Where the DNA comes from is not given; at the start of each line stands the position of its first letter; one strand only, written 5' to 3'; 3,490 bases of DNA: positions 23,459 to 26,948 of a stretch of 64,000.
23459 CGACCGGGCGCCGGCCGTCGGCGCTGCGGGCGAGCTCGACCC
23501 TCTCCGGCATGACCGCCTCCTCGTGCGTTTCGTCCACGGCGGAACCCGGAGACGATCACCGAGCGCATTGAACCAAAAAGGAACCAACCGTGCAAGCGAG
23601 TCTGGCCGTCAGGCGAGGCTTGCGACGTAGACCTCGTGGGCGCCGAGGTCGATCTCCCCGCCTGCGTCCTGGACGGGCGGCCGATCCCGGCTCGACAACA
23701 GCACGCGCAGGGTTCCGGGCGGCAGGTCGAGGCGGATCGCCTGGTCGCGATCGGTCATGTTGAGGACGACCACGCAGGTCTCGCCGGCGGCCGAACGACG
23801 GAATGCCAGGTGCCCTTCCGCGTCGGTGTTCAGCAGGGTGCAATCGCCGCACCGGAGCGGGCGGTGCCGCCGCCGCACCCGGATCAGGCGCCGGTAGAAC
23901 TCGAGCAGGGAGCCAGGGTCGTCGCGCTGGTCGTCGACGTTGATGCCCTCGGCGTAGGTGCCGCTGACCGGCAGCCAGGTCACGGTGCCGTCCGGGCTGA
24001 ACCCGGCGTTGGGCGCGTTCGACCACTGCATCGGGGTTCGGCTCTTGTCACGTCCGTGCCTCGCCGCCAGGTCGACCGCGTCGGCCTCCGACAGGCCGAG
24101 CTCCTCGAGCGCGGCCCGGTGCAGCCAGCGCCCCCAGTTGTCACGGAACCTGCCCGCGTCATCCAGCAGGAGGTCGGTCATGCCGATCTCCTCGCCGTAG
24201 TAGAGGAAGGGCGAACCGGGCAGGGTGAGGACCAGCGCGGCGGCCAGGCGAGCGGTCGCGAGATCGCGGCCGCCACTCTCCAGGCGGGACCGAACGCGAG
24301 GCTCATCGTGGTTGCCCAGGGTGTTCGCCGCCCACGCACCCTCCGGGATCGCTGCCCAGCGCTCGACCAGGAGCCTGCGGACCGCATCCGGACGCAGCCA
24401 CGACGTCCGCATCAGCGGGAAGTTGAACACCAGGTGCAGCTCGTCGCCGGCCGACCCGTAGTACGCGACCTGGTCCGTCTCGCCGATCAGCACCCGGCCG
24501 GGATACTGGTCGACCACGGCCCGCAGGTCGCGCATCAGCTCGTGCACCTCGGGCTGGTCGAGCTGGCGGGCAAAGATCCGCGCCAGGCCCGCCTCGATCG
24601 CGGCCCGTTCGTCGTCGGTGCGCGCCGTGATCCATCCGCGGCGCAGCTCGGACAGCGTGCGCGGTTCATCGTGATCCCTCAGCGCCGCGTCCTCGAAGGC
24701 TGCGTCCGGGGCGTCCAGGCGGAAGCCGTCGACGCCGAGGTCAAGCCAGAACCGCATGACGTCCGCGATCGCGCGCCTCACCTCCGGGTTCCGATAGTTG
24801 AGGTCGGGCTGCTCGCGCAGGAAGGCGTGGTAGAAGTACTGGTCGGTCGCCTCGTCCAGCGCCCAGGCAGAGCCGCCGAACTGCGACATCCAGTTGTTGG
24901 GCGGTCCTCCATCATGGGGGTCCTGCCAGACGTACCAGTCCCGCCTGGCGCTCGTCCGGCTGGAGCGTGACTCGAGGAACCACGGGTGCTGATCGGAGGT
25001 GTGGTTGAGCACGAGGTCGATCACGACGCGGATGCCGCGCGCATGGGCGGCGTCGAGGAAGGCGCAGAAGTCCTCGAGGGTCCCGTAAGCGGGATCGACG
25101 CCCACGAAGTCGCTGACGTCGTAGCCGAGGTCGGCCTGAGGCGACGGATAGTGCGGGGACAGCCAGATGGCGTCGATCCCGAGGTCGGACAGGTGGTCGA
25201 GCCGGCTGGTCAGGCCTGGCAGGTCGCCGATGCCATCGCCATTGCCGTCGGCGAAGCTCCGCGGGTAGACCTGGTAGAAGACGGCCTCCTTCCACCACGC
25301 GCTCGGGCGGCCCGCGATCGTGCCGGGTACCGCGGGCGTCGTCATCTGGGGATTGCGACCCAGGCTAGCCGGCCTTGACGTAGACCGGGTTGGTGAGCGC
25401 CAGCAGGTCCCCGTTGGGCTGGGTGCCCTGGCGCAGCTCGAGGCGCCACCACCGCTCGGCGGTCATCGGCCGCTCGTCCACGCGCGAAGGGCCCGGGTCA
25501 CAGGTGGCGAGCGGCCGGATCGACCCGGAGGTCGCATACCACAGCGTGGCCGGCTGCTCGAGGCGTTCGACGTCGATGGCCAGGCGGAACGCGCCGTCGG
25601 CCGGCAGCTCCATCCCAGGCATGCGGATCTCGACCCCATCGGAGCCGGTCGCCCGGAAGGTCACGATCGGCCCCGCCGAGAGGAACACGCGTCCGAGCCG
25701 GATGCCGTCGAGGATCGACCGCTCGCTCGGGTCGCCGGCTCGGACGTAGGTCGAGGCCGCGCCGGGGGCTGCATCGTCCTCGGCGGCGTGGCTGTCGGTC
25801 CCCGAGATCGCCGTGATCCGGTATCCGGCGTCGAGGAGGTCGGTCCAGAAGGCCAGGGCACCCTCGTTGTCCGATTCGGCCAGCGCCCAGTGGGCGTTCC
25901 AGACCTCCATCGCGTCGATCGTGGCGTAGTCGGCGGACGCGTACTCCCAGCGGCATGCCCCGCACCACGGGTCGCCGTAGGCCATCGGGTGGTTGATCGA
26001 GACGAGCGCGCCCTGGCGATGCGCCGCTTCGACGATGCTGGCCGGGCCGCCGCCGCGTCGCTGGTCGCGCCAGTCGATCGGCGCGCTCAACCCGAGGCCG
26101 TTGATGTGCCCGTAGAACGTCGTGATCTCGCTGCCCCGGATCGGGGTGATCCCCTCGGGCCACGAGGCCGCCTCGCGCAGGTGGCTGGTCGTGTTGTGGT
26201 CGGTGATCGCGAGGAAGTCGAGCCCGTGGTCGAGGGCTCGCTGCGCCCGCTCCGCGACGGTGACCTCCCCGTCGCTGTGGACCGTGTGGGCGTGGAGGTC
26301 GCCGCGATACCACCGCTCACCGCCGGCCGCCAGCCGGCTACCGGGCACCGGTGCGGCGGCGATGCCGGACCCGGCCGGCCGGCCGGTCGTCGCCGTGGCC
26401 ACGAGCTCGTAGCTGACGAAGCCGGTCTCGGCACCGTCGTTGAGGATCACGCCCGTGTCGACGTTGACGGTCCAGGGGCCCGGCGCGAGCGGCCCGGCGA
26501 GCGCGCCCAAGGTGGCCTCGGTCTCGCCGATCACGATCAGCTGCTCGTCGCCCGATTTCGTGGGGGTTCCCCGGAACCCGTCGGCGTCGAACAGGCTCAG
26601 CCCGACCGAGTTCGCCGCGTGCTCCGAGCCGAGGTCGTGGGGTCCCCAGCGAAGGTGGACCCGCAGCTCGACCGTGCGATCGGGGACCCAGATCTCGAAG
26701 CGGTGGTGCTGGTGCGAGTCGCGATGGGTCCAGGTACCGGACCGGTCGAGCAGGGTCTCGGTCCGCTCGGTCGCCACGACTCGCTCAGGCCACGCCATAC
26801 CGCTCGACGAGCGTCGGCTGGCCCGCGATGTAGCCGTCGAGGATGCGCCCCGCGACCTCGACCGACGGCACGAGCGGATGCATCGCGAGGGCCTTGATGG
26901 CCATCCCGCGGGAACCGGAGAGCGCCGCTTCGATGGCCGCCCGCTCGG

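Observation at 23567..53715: Six copies of a ~30-bp promoter-like module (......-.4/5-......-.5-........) in front of sugar-utilisation genes, a GntR regulator and a P450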

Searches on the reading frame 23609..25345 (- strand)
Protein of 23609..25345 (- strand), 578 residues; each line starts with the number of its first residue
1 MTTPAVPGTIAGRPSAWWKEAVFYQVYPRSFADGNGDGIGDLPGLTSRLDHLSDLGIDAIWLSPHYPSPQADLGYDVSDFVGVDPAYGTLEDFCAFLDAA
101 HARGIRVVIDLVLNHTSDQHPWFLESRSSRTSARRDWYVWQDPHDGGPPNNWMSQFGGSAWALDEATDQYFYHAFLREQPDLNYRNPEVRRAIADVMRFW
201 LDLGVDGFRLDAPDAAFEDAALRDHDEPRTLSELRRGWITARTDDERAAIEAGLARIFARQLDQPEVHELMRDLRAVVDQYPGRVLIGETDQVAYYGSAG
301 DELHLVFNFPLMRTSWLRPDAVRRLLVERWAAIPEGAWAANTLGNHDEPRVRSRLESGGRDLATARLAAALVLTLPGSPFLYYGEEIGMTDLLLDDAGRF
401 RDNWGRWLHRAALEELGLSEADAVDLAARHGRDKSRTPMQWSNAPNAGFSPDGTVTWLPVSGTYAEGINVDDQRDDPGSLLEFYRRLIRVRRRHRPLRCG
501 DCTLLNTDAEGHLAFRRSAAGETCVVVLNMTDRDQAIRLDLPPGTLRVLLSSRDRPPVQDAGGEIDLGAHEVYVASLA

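Call 7: search_protein_families(library=pfam, proteins=[window:23609-25345:-])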
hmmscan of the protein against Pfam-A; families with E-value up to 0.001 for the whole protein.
window:23609-25345:- (578 aa): 4 families
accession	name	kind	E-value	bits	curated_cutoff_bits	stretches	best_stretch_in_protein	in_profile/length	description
PF00128.31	Alpha-amylase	-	3.4e-123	412.6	22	1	25-498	1-444/446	Alpha amylase, catalytic domain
PF16657.11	Malt_amylase_C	-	9.1e-10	38.9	27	1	500-574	1-75/75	Maltogenic Amylase, C-terminal domain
PF11941.14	DUF3459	-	4.3e-06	27.4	22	1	483-574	1-89/90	Domain of unknown function (DUF3459)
PF02806.24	Alpha-amylase_C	-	0.00089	20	21.2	0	512-555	11-56/95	Alpha amylase, C-terminal all-beta domain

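Call 10: find_encoding_contigs(protein=window:23609-25345:-, flank=10000, max_places=6)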
Protein window:23609-25345:- (578 aa): no gene with exactly this product is on record in the collection.

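Call 30: search_protein_families(library=ncbifam, proteins=[window:23609-25345:-], max_evalue=0.00001)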
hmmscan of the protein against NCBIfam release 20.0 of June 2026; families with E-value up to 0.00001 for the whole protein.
window:23609-25345:- (578 aa): 32 families (the best 25 are shown)
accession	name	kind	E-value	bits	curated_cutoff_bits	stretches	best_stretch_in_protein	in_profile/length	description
NF051899.1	BetGalacBglAAgro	equivalog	8e-141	470.1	900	1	17-575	2-535/537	beta-galactosidase BglA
TIGR02456.1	treS_nterm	equivalog_domain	1e-126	423.6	678.35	4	17-236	2-222/539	maltose alpha-D-glucosyltransferase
TIGR02403.1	trehalose_treC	equivalog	1.1e-120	404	799.05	2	17-221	1-203/544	alpha,alpha-phosphotrehalase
NF008183.0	PRK10933.1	subfamily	4e-115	385.6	535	2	15-212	5-201/551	alpha,alpha-phosphotrehalase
NF041321.1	Alpha-amyl_MalA_Halo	equivalog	4.3e-46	157.6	875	1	14-149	253-388/666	alpha-amylase MalA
NF041090.1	Cyc-maltodext_AglB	equivalog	4e-45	154.5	540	2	40-212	62-207/470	cyclomaltodextrinase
NF008051.0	PRK10785.1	equivalog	1.9e-41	142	568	2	40-212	176-336/607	maltodextrin glucosidase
TIGR02402.1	trehalose_TreZ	equivalog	3.3e-23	81.8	538.8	1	18-116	92-186/545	malto-oligosyltrehalose trehalohydrolase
NF011083.0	PRK14510.1-2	equivalog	1.1e-21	76.1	1322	1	40-215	220-385/1186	bifunctional glycogen debranching protein GlgX/4-alpha-glucanotransferase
NF007060.0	PRK09505.2-5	equivalog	1.3e-16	59.8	790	1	40-116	232-322/690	alpha-amylase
NF007059.0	PRK09505.2-4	equivalog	5.1e-13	48.2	865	1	40-117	226-317/683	alpha-amylase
TIGR02401.1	trehalose_TreY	equivalog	5.1e-13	48.2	498.65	1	48-123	21-100/838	malto-oligosyltrehalose synthase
NF007053.0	PRK09505.1-3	equivalog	1.2e-12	46.8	1269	1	40-116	228-318/687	alpha-amylase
NF006970.0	PRK09441.1-3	equivalog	1.8e-11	43.4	516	1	45-212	60-230/466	alpha-amylase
NF007058.0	PRK09505.2-3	equivalog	3.3e-11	42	897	1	40-116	247-337/742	alpha-amylase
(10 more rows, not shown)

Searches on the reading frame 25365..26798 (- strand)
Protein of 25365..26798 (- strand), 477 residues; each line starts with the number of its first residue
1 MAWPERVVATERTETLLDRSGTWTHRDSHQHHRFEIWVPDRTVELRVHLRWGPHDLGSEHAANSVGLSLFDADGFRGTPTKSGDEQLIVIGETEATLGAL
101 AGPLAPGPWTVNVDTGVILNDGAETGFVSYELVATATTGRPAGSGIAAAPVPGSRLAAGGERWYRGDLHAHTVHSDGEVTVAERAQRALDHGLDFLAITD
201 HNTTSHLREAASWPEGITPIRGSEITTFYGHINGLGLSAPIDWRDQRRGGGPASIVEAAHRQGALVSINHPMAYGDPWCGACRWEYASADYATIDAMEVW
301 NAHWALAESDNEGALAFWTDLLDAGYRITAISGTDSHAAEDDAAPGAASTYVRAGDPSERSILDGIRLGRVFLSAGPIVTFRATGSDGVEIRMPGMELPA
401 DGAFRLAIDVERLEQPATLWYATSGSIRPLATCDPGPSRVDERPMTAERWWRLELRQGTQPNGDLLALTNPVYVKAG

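Call 7: search_protein_families(library=pfam, proteins=[window:25365-26798:-])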
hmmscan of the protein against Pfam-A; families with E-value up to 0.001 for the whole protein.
window:25365-26798:- (477 aa): 1 family
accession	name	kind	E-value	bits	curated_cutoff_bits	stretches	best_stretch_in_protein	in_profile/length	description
PF02811.25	PHP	-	9.1e-07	29.8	26.4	1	167-228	1-66/164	PHP domain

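Call 30: search_protein_families(library=ncbifam, proteins=[window:25365-26798:-], max_evalue=0.00001)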
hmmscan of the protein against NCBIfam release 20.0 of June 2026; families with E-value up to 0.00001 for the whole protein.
window:25365-26798:- (477 aa): 7 families
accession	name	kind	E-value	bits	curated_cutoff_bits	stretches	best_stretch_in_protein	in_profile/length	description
NF038032.1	CehA_McbA_metalo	domain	8.9e-78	261.9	80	1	162-475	1-315/315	CehA/McbA family metallohydrolase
NF047791.1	RNaseRnm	equivalog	8.5e-11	41.6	375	1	167-229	4-70/275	RNase RNM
NF041577.1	nside_bi_sphtase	equivalog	1.1e-08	34.6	400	1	167-233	5-77/276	3',5'-nucleoside bisphosphate phosphatase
NF045780.1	TrlF_fam_ATP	equivalog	1.2e-08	34.2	350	1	160-244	2-102/944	TrlF family AAA-like ATPase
NF005928.0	PRK07945.1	equivalog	4.5e-07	29.5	250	1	163-203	97-137/337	PHP domain-containing protein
NF006375.0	PRK08609.1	equivalog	1.2e-06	27.5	426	1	165-203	336-374/571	DNA polymerase/3'-5' exonuclease PolX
NF004981.0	PRK06361.1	equivalog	2.7e-06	26.9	117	1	167-210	3-46/217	histidinol phosphate phosphatase domain-containing protein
